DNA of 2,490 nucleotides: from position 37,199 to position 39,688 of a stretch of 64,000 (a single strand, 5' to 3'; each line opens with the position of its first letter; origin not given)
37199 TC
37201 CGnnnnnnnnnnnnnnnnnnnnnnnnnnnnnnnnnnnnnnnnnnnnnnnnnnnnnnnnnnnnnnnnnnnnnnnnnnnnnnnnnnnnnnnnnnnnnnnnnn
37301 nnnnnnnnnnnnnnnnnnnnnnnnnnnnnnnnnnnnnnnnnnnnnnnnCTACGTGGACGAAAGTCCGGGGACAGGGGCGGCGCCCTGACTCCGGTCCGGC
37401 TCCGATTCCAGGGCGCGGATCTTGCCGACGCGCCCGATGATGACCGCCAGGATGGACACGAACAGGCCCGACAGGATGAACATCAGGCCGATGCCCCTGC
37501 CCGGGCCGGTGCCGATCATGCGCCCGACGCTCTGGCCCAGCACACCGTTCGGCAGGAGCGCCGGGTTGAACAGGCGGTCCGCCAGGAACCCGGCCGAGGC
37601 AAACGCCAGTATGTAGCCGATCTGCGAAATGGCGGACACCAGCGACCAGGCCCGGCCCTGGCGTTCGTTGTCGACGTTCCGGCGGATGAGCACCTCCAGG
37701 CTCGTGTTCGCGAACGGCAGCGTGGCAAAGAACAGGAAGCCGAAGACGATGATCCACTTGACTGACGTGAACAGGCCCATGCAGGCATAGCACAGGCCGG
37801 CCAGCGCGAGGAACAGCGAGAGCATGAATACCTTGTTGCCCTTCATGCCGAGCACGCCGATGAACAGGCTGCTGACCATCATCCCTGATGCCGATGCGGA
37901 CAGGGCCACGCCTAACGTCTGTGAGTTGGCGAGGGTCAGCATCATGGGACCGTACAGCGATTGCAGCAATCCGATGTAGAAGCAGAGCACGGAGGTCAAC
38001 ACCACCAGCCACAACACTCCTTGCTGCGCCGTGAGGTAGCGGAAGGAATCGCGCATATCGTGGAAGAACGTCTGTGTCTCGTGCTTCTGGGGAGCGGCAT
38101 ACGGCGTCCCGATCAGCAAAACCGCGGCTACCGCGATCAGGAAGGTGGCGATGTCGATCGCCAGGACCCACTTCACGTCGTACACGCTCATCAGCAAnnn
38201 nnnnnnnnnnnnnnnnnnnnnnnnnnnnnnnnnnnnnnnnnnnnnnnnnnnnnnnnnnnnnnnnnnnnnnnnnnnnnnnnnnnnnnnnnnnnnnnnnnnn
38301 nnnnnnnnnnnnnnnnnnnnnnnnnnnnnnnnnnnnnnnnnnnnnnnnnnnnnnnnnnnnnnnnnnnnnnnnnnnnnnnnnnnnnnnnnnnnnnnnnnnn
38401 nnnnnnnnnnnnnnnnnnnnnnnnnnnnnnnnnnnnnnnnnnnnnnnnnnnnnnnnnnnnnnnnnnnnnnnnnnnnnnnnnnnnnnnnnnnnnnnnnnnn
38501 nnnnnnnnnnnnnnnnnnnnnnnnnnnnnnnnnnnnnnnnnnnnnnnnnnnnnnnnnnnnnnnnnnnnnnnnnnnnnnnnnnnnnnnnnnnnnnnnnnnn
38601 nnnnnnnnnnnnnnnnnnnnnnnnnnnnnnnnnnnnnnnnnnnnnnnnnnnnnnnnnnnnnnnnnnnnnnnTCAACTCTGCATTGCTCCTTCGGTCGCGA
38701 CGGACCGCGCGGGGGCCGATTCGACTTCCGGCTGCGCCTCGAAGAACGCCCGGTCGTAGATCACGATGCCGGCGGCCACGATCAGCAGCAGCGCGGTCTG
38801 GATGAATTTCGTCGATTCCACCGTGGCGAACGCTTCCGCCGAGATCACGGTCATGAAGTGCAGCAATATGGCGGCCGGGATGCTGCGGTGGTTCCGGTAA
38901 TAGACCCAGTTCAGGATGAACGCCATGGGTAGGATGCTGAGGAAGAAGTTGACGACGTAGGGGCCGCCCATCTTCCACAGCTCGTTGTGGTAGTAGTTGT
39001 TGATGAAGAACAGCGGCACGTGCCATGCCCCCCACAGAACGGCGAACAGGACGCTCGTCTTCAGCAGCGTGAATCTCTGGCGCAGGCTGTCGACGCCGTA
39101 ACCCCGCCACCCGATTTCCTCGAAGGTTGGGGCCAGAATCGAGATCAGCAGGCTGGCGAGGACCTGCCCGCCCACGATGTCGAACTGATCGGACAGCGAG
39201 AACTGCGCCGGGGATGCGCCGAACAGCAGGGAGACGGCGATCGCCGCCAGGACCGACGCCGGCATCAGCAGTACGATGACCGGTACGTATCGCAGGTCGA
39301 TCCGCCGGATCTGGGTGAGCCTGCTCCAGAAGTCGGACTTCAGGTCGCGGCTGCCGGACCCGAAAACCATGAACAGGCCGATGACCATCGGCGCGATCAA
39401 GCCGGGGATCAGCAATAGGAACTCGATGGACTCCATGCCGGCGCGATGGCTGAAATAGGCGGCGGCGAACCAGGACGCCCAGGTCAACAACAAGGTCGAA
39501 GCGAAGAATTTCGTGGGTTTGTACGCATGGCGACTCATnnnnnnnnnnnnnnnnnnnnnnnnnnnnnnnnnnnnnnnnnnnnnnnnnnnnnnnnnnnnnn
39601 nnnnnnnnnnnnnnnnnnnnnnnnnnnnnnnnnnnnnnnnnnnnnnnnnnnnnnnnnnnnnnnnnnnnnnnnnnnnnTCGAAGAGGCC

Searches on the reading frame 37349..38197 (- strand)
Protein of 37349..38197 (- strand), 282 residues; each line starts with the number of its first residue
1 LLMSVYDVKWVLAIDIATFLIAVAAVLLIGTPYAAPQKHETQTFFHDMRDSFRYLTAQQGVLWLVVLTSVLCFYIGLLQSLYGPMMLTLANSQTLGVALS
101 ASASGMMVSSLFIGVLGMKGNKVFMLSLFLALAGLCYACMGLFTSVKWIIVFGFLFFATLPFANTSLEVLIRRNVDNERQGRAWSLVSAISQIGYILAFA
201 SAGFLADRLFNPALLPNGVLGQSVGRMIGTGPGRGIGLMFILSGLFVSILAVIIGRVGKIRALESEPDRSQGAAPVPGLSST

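Call 53: search_protein_families(library=pfam, proteins=[window:37349-38197:-], max_evalue=0.0001)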
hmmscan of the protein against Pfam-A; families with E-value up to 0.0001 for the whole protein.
window:37349-38197:- (282 aa): 1 family
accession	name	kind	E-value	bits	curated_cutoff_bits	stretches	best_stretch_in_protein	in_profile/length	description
PF07690.21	MFS_1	-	3e-11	43.3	33.4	1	72-209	5-148/347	Major Facilitator Superfamily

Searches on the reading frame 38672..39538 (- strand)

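Call 53: search_protein_families(library=pfam, proteins=[window:38672-39538:-], max_evalue=0.0001)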
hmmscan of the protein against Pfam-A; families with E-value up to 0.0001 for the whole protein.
window:38672-39538:- (288 aa): 1 family
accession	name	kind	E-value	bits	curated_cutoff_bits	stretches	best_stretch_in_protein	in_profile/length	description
PF02517.21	Rce1-like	-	1.6e-14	54.4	22.4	1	125-230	4-90/93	Type II CAAX prenyl endopeptidase Rce1-like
